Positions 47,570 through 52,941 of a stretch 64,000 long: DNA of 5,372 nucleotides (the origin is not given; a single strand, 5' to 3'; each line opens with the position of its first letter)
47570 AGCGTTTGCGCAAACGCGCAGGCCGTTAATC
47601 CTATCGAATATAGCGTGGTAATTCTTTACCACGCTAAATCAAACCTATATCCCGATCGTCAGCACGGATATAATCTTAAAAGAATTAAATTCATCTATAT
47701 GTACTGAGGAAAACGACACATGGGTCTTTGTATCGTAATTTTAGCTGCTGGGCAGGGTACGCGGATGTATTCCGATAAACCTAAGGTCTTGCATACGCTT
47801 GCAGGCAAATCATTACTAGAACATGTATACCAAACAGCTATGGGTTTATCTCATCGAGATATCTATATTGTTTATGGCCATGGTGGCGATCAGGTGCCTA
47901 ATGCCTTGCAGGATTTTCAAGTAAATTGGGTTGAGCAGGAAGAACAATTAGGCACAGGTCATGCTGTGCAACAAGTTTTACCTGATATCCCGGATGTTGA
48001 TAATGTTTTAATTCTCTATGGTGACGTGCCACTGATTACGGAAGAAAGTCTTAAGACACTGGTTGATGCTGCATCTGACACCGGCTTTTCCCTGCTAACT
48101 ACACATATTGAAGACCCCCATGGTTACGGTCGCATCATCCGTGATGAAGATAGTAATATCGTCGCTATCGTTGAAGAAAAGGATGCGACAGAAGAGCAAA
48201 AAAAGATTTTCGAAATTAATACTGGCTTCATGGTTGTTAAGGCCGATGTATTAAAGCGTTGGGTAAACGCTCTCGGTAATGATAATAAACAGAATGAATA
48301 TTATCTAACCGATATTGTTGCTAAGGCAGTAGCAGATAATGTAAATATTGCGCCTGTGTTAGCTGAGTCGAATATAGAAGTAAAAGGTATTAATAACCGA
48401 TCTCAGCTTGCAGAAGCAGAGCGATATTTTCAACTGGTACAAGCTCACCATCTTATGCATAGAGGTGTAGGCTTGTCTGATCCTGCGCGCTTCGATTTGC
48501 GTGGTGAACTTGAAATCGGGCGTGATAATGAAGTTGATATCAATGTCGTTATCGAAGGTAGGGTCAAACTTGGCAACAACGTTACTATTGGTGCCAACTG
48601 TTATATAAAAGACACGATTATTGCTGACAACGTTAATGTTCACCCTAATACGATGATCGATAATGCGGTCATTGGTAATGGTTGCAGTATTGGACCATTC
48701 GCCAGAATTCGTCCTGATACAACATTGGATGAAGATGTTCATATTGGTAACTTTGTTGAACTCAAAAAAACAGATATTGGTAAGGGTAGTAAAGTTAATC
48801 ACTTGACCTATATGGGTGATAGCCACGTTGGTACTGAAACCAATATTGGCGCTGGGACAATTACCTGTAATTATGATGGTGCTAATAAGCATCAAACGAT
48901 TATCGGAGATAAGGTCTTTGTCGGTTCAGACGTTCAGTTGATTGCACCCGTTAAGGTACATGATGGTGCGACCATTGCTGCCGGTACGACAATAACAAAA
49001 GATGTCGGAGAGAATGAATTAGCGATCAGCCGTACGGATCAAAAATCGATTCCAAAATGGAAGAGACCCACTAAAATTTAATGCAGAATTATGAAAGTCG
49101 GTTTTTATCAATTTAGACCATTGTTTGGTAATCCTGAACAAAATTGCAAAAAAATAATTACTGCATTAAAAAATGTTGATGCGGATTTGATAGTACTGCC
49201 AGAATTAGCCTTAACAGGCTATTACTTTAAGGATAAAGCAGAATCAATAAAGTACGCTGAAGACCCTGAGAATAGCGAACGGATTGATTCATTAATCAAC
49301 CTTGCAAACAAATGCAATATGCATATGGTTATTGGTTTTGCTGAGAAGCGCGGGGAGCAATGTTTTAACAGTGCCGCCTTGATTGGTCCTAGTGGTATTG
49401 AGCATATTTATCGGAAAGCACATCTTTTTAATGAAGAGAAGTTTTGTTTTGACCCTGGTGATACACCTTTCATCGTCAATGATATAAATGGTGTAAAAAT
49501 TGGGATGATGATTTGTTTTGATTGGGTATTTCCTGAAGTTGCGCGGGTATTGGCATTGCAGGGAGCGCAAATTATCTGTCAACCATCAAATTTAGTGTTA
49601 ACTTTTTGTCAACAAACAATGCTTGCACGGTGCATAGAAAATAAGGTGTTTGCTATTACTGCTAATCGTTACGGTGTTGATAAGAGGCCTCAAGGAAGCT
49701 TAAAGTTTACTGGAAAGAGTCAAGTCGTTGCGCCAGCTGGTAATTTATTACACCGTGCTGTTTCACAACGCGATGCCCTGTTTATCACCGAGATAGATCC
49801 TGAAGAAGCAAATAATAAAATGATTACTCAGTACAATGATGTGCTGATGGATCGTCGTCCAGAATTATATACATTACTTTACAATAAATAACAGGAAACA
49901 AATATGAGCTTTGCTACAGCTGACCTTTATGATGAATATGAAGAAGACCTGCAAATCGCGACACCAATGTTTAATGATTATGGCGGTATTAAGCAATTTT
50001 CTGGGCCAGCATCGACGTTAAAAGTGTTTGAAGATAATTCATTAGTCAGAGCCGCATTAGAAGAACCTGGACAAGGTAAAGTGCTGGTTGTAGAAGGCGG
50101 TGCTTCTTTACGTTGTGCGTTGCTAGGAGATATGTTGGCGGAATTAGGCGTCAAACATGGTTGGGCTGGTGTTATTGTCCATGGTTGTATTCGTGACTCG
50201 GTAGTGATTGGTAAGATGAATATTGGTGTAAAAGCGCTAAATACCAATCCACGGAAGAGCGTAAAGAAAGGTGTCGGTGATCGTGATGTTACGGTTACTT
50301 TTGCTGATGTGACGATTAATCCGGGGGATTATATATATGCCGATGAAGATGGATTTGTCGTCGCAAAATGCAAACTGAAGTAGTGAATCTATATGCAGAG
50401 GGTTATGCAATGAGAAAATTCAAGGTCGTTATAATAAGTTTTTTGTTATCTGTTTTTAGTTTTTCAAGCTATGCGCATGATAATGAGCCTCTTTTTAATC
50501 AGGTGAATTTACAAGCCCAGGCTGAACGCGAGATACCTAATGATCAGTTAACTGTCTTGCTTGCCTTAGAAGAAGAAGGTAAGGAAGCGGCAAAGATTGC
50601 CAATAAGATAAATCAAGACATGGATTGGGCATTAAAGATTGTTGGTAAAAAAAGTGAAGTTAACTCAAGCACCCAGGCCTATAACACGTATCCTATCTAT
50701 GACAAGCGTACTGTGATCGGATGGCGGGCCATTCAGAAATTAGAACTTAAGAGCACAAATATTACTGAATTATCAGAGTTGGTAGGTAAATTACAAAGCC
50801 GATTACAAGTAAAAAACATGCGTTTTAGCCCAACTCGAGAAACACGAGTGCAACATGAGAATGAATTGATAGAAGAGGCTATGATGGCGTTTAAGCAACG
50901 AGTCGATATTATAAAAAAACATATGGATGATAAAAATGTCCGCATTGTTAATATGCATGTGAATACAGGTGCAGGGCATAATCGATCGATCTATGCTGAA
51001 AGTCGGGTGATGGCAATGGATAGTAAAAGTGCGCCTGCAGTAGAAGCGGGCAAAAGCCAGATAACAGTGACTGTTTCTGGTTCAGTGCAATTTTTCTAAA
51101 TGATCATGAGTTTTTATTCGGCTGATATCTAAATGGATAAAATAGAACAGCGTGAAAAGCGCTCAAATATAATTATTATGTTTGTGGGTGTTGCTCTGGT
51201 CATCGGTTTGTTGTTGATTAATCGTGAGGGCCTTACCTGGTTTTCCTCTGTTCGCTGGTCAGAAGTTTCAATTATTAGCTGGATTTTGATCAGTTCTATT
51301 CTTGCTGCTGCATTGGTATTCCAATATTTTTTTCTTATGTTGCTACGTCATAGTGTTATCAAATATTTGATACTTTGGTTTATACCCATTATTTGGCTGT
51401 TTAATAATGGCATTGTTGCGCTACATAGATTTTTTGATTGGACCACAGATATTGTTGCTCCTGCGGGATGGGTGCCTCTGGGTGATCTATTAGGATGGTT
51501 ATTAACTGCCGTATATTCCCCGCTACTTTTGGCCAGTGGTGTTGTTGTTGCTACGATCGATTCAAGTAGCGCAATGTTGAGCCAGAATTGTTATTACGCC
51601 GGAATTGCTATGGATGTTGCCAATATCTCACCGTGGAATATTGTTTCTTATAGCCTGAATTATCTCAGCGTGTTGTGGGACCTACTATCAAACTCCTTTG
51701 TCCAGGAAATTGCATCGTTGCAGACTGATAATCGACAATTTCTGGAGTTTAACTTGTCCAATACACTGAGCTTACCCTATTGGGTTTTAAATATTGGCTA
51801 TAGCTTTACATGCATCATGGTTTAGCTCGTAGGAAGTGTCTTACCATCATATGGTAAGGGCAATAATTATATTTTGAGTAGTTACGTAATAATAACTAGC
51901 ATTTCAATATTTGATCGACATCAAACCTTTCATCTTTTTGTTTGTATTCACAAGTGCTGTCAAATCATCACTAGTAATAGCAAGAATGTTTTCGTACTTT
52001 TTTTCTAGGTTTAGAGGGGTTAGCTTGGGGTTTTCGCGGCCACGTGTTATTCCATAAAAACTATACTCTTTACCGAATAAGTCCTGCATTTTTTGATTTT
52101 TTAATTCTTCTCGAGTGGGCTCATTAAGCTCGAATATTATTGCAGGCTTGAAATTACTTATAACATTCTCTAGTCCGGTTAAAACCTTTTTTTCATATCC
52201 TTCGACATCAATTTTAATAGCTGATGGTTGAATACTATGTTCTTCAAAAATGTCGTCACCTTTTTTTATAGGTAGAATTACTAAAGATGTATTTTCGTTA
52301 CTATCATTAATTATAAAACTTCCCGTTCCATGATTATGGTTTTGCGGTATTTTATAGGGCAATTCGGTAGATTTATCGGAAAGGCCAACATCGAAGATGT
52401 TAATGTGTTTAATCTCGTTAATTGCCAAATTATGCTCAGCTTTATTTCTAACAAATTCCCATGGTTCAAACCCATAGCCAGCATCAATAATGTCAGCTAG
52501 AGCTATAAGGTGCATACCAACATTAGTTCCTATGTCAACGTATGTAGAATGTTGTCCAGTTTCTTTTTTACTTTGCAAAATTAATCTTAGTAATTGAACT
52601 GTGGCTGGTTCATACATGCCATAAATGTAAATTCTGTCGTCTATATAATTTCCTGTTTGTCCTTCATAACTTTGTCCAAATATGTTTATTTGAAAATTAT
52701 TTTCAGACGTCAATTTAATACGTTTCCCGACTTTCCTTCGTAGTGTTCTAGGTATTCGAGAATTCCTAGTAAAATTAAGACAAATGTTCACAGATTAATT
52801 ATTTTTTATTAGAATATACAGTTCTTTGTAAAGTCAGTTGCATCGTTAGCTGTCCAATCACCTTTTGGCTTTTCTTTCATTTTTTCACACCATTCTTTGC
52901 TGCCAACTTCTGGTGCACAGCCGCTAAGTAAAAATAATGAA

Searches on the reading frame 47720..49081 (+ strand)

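Call 49: search_protein_families(library=pfam, proteins=[window:47720-49081:+], max_evalue=0.000001)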
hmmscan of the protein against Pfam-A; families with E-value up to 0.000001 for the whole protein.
window:47720-49081:+ (453 aa): 7 families
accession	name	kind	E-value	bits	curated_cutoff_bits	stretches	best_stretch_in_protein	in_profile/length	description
PF00132.30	Hexapep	-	3.2e-30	103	27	4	315-349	1-35/36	Bacterial transferase hexapeptide (six repeats)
PF12804.13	NTP_transf_3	-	2.3e-22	80.3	27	1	6-129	2-122/160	MobA-like NTP transferase domain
PF25084.1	LbH_EIF2B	-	3.2e-16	59.7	54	1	260-347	18-104/105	EIF2B subunit epsilon LbH domain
PF00483.29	NTP_transferase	-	1.4e-13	51.5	21.2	1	6-207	3-213/245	Nucleotidyl transferase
PF14602.12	Hexapep_2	-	1.1e-09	38.3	27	0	393-427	2-34/34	Hexapeptide repeat of succinyl-transferase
PF01128.25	IspD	-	2.2e-08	34.5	27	1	4-122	2-122/221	2-C-methyl-D-erythritol 4-phosphate cytidylyltransferase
PF24894.1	Hexapep_GlmU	-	4.7e-07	30.3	23.3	0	284-338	37-91/104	GlmU-like, C-terminal hexapeptide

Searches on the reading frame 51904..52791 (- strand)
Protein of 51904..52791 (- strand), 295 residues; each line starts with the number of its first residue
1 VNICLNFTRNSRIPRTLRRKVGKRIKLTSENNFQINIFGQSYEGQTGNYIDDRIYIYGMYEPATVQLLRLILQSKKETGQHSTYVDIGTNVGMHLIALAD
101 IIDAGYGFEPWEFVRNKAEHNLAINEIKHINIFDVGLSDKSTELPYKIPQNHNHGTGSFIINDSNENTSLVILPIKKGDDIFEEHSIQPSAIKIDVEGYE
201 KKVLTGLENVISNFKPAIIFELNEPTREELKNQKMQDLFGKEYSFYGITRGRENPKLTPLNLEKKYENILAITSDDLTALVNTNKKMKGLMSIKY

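Call 50: search_protein_families(library=pfam, proteins=[window:51904-52791:-], max_evalue=0.000001)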
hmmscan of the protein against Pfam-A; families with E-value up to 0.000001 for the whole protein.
window:51904-52791:- (295 aa): 1 family
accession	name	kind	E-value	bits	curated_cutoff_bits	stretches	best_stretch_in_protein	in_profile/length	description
PF05050.19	Methyltransf_21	-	1.9e-11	44.8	22.7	1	86-229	1-154/173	Methyltransferase FkbM domain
